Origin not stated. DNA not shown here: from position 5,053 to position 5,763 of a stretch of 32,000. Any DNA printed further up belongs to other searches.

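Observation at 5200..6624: ABC-type ATPase with a C-terminal RNxxxH (HEPN-like) tail in the PrrC position between hsdS and hsdR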

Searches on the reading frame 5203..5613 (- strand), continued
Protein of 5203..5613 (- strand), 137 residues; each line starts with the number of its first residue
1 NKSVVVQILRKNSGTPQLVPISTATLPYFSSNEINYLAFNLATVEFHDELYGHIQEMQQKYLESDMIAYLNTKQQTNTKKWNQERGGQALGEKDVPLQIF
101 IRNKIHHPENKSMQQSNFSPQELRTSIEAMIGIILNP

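Call 56: search_protein_families(library=padloc, proteins=[L054:7831-9333:+, L077:7843-9330:+, L049:7867-9330:+, L061:8263-9435:+], max_evalue=1e-8)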
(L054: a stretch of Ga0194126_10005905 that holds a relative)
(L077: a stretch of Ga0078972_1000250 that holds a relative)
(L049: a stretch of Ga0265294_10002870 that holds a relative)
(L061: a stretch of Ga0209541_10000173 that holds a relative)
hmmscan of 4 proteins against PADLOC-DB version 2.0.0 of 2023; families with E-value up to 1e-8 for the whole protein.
L054:7831-9333:+ (501 aa): 81 families (the best 25 are shown)
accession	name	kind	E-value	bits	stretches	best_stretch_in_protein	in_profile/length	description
PDLC02979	AriA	-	2e-29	101.6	1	10-351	3-371/373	-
PDLC02358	Old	-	1.4e-22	78.2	2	258-356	227-332/578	Old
PDLC02981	AriAB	-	5.8e-20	69.5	1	305-371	326-395/694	-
PDLC02915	ATPase-Toprim_I-B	-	2.1e-18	64.5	1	295-361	241-307/623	-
PDLC00271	PtuA1|PtuA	-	2.3e-18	64.9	1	10-351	3-320/421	AAA ATPase domain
PDLC03878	NsnB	-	2.9e-18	64.7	1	10-349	2-277/345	-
PDLC00298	PtuA1|PtuA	-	1.5e-17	61.8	1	10-62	3-54/423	AAA ATPase domain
PDLC00083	GajA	-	3.2e-17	60.2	1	307-351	291-337/639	AAA ATPase domain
PDLC04168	GajA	-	1e-16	58.8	1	7-82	1-76/570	-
PDLC00071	GajA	-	1.9e-16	58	1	206-353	168-322/588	AAA ATPase domain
PDLC00278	PtuA1|PtuA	-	2.1e-16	58.2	0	10-59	3-52/436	AAA ATPase domain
PDLC04135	mad3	-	6.7e-16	56.8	1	10-355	2-329/374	mads_3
PDLC00305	PtuA1|PtuA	-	1e-15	56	1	248-354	177-289/392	AAA ATPase domain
PDLC02980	AriA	-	1.3e-15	56.2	1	32-352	1-302/304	-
PDLC00067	GajA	-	1.3e-15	54.9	0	9-69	4-61/604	AAA ATPase domain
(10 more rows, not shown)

L077:7843-9330:+ (496 aa): 99 families (the best 25 are shown)
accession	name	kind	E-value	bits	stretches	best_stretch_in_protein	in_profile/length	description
PDLC02979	AriA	-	1.1e-34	118.8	1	1-346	1-372/373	-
PDLC02981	AriAB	-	3.6e-28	96.7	2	293-364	323-394/694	-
PDLC02358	Old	-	3e-22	77.2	1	276-348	254-330/578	Old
PDLC00083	GajA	-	1.8e-20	70.9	1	296-345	289-337/639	AAA ATPase domain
PDLC03878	NsnB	-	1.9e-20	71.9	1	1-348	1-282/345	-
PDLC02915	ATPase-Toprim_I-B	-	5.5e-20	69.7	1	284-370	241-321/623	-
PDLC02336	AbiLi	-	7.5e-19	66.5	1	1-349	1-295/340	AbiLi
PDLC00091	GajA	-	9e-19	65.7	1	301-346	297-341/627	AAA ATPase domain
PDLC04135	mad3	-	3.8e-18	64.2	1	1-350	1-331/374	mads_3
PDLC00271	PtuA1|PtuA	-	6e-18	63.6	0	2-48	3-49/421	AAA ATPase domain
PDLC04168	GajA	-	4.3e-17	60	1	2-74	4-76/570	-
PDLC02980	AriA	-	5.3e-17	60.7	1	24-346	1-302/304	-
PDLC00069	GajA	-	5.3e-17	59.5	1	303-344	337-378/687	AAA ATPase domain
PDLC00298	PtuA1|PtuA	-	5.4e-17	60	0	2-52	3-52/423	AAA ATPase domain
PDLC00102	GajA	-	5.7e-17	59.4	0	233-370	221-353/532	AAA ATPase domain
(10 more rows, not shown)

L049:7867-9330:+ (488 aa): 70 families (the best 25 are shown)
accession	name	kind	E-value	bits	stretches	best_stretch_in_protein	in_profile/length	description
PDLC02358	Old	-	6.1e-52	175.2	1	3-358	4-346/578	Old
PDLC02979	AriA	-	6e-31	106.5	1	1-340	1-372/373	-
PDLC02980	AriA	-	9.6e-24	82.9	1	34-340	1-302/304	-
PDLC00080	GajA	-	1.1e-22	78.6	1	1-340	1-336/622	AAA ATPase domain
PDLC04135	mad3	-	2.9e-21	74.5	1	3-370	2-355/374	mads_3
PDLC00096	GajA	-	3.1e-21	73.8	1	1-344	1-340/630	AAA ATPase domain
PDLC00099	GajA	-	1.4e-20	71.8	1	1-339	1-342/626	AAA ATPase domain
PDLC00091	GajA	-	1.5e-20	71.6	1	1-339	1-340/627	AAA ATPase domain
PDLC00281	PtuA1|PtuA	-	3.1e-20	70.7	1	34-344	39-336/448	AAA ATPase domain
PDLC02915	ATPase-Toprim_I-B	-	2e-19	67.9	1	1-364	1-324/623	-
PDLC00083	GajA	-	1.1e-18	65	1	1-344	1-342/639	AAA ATPase domain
PDLC00271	PtuA1|PtuA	-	4.5e-18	64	1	1-352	1-333/421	AAA ATPase domain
PDLC04182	HEC-01A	-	8e-18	62.6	1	294-355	302-365/406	-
PDLC00062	GajA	-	1.6e-17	61.2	1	172-379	177-380/639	AAA ATPase domain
PDLC00289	PtuA1|PtuA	-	1e-16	59.1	1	301-356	252-307/404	AAA ATPase domain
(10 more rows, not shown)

L061:8263-9435:+ (391 aa): 31 families (the best 25 are shown)
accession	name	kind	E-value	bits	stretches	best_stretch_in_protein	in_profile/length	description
PDLC02358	Old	-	5.1e-25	86.3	1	105-274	201-363/578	Old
PDLC02979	AriA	-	9e-24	82.9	1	56-236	199-373/373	-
PDLC02980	AriA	-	2.4e-19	68.4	1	77-236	166-303/304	-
PDLC04182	HEC-01A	-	1.1e-15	55.5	1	132-266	255-376/406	-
PDLC04178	HEC-01A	-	1.3e-13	48.8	0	81-245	175-340/399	-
PDLC04180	HEC-01A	-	2.4e-13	48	1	132-273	221-356/382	-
PDLC00070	GajA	-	5.6e-13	46.4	1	68-235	161-336/596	AAA ATPase domain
PDLC03878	NsnB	-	2.4e-12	45.3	1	83-237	143-282/345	-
PDLC04391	PDC-M07A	-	4.2e-12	43.8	0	82-258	203-370/412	-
PDLC00065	GajA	-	3.1e-11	40.8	1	81-272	230-417/670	AAA ATPase domain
PDLC00094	GajA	-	5e-11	39.8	0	164-282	270-382/569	AAA ATPase domain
PDLC00096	GajA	-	6.1e-11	39.7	0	85-235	190-336/630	AAA ATPase domain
PDLC04135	mad3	-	8.4e-11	40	0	67-239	179-330/374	mads_3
PDLC04175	HEC-01A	-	8.7e-11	39.5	0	139-242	225-318/363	-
PDLC00086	GajA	-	2.7e-10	37.7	0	92-266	213-370/600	AAA ATPase domain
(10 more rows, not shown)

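Call 61: search_dna_similar(query=window:5203-5613:-, collection=plasmids, mode=protein, max_evalue=0.001, max_rows=25)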
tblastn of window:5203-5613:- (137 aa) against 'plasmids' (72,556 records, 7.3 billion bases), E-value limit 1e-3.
Records with a match: 1; places in all: 1; records where one place covers at least 80% of the query: 1.
Best place of each record, by identity: <60% 1.
By first word of the organism name: Klebsiella 1.
By predicted mobility (MOB-suite, as given by PLSDB): conjugative 1.
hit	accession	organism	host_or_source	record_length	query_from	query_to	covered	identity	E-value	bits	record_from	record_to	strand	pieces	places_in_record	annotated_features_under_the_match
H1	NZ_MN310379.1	Klebsiella quasipneumoniae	-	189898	2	137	99%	36.4%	4e-19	89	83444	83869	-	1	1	AAA family ATPase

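Call 62: search_dna_similar(query=window:5203-5613:-, collection=phages, mode=protein, max_evalue=0.001, max_rows=25)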
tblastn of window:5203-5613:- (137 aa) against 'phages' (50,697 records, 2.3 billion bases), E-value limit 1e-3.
Records with a match: 1; places in all: 1; records where one place covers at least 80% of the query: 1.
Best place of each record, by identity: <60% 1.
By first word of the organism name: Bacteriophage 1.
By host as written in the record: - 1.
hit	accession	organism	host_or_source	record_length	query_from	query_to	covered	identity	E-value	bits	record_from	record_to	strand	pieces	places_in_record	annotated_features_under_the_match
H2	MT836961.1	Bacteriophage sp.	human fecal samples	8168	6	134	94%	29.2%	5e-11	64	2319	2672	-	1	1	record has no annotation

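Call 63: get_annotated_region(hit=H1, flank=9000)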
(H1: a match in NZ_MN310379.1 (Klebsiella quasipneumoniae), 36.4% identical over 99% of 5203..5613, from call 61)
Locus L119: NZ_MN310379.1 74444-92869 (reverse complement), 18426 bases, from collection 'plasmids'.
description: Klebsiella quasipneumoniae strain A2508 plasmid pA2508-emrE, complete sequence
organism: Klebsiella quasipneumoniae (NCBI taxid 1463165)
taxonomy: Bacteria; Pseudomonadota; Gammaproteobacteria; Enterobacterales; Enterobacteriaceae; Klebsiella; Klebsiella quasipneumoniae
host: -; source: -; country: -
typing (MOB-suite, as given by PLSDB): conjugative; replicon IncFIB; relaxase MOBF,MOBF; mating-pair formation MPF_F
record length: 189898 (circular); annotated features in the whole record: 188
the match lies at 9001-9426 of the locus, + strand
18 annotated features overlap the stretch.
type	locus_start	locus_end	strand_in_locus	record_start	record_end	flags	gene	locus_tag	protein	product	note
CDS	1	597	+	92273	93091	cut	-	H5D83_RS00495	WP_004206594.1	amino acid ABC transporter ATP-binding protein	-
CDS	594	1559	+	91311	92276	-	-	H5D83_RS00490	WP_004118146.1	DMT family transporter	GO:0055085 - transmembrane transport [Evidence IEA]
CDS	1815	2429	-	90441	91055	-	-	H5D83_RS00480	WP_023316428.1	hypothetical protein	-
CDS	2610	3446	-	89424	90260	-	-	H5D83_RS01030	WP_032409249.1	EAL domain-containing protein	-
CDS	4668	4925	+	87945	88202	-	-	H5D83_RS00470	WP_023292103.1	hypothetical protein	-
CDS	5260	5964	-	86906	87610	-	-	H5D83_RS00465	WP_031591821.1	toll/interleukin-1 receptor domain-containing protein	GO:0007165 - signal transduction [Evidence IEA]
CDS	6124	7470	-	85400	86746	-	-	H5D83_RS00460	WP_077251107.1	ISNCY family transposase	-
CDS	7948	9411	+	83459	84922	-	-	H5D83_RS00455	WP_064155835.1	AAA family ATPase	-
CDS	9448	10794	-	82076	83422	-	-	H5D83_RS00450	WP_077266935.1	ISNCY family transposase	-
CDS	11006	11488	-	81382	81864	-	-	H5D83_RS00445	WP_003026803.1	GNAT family N-acetyltransferase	-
CDS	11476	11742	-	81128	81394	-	-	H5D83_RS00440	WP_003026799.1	DUF1778 domain-containing protein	-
CDS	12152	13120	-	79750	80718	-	-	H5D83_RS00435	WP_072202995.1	IS5 family transposase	-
CDS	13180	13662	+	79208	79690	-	-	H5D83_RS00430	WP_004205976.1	helix-turn-helix domain-containing protein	-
CDS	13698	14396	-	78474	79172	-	urtE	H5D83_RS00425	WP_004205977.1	urea ABC transporter ATP-binding subunit UrtE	GO:0015840 - urea transport [Evidence IEA]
CDS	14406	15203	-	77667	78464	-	urtD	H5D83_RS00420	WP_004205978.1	urea ABC transporter ATP-binding protein UrtD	GO:0015840 - urea transport [Evidence IEA]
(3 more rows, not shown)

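Call 88: search_protein_families(library=pfam, alignment_id=A3, max_evalue=1)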
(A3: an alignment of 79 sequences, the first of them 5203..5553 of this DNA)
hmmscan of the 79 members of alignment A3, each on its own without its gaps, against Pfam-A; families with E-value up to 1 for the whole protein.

A. member 1, window:5203-5553:- (117 aa): 1 family
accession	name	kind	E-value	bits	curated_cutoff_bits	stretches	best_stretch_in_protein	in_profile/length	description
PF03668.21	RapZ-like_N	-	0.18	12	25.4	1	18-83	57-120/158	RapZ-like N-terminal domain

B. families by the number of members that match (of 79 scanned): 48 families (the first 25 are shown)
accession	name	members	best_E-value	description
PF09409.15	PUB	2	9.3e-05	PUB domain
PF11724.13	YvbH_ext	1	0.00095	YvbH-like oligomerisation region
PF11935.14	SYMPK_PTA1_N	1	0.0036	Symplekin/PTA1 N-terminal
PF05190.23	MutS_IV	1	0.0054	MutS family domain IV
PF09640.15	DUF2027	1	0.011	Domain of unknown function (DUF2027)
PF03962.21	Mnd1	1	0.015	Mnd1 HTH domain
PF08277.18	PAN_3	1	0.015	PAN-like domain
PF12596.13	Tnp_P_element_C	1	0.016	87kDa Transposase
PF16244.11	DUF4901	1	0.018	YcdB, YcdC repeated domain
PF16477.11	DUF5054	1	0.018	Domain of unknown function (DUF5054)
PF19287.4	DUF5910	1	0.018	Family of unknown function (DUF5910)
PF12018.13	FAP206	1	0.018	Domain of unknown function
PF07410.16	Phage_Gp111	1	0.025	Streptococcus thermophilus bacteriophage Gp111 protein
PF06042.17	NTP_transf_6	1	0.034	Nucleotidyltransferase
PF11051.14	Mannosyl_trans3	1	0.036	Mannosyltransferase putative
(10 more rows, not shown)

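Call 89: search_protein_families(library=padloc, alignment_id=A3, max_evalue=1)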
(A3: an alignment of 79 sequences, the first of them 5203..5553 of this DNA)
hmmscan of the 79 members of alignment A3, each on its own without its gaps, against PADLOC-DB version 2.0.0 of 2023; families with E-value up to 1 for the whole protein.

A. member 1, window:5203-5553:- (117 aa): 0 families

B. families by the number of members that match (of 79 scanned): 17 families
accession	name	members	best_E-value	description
PDLC01467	Cas13a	3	0.00077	CAS-VI-A; effector__SPE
PDLC02113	Cas7_IIId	2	0.014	-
PDLC02285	AbiEi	1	0.00079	AbiEi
PDLC01082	C3a168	1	0.00082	Unknown function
PDLC02824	DpdD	1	0.001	DpdD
PDLC01681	Cas13a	1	0.0023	Cas13a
PDLC03440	REase_II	1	0.004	Type II restriction enzyme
PDLC00296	PtuA1|PtuA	1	0.0077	AAA ATPase domain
PDLC03192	Specificity_I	1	0.008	Type I specificity subunit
PDLC01686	Cas13d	1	0.0091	Cas13d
PDLC00837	E1-E2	1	0.012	E1-E2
PDLC03026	MTase_I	1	0.014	Type I methyltransferase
PDLC01401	Cas8a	1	0.018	CAS-I-A; effector_LS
PDLC03820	RTasHEPN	1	0.023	DRT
PDLC02200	IetS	1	0.028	-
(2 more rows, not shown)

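Call 99: search_solved_structures(query=A3, max_evalue=10, show_alignments=3)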
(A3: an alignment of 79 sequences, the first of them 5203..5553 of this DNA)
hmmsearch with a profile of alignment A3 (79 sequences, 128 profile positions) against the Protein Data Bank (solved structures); distinct sequences matched with E-value up to 10: 4.
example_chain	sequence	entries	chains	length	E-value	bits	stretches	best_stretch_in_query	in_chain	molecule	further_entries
7tgh_AM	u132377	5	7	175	0.012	19.1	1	8-96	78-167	NDUA13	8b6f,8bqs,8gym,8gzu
5m1j_A1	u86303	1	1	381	0.46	13.9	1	42-121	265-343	Protein DOM34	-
2vgm_A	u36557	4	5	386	0.48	13.9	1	42-121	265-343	DOM34 | Protein DOM34 | Dom34p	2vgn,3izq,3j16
9e78_3b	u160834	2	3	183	1.1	12.7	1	83-125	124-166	ArcMAP2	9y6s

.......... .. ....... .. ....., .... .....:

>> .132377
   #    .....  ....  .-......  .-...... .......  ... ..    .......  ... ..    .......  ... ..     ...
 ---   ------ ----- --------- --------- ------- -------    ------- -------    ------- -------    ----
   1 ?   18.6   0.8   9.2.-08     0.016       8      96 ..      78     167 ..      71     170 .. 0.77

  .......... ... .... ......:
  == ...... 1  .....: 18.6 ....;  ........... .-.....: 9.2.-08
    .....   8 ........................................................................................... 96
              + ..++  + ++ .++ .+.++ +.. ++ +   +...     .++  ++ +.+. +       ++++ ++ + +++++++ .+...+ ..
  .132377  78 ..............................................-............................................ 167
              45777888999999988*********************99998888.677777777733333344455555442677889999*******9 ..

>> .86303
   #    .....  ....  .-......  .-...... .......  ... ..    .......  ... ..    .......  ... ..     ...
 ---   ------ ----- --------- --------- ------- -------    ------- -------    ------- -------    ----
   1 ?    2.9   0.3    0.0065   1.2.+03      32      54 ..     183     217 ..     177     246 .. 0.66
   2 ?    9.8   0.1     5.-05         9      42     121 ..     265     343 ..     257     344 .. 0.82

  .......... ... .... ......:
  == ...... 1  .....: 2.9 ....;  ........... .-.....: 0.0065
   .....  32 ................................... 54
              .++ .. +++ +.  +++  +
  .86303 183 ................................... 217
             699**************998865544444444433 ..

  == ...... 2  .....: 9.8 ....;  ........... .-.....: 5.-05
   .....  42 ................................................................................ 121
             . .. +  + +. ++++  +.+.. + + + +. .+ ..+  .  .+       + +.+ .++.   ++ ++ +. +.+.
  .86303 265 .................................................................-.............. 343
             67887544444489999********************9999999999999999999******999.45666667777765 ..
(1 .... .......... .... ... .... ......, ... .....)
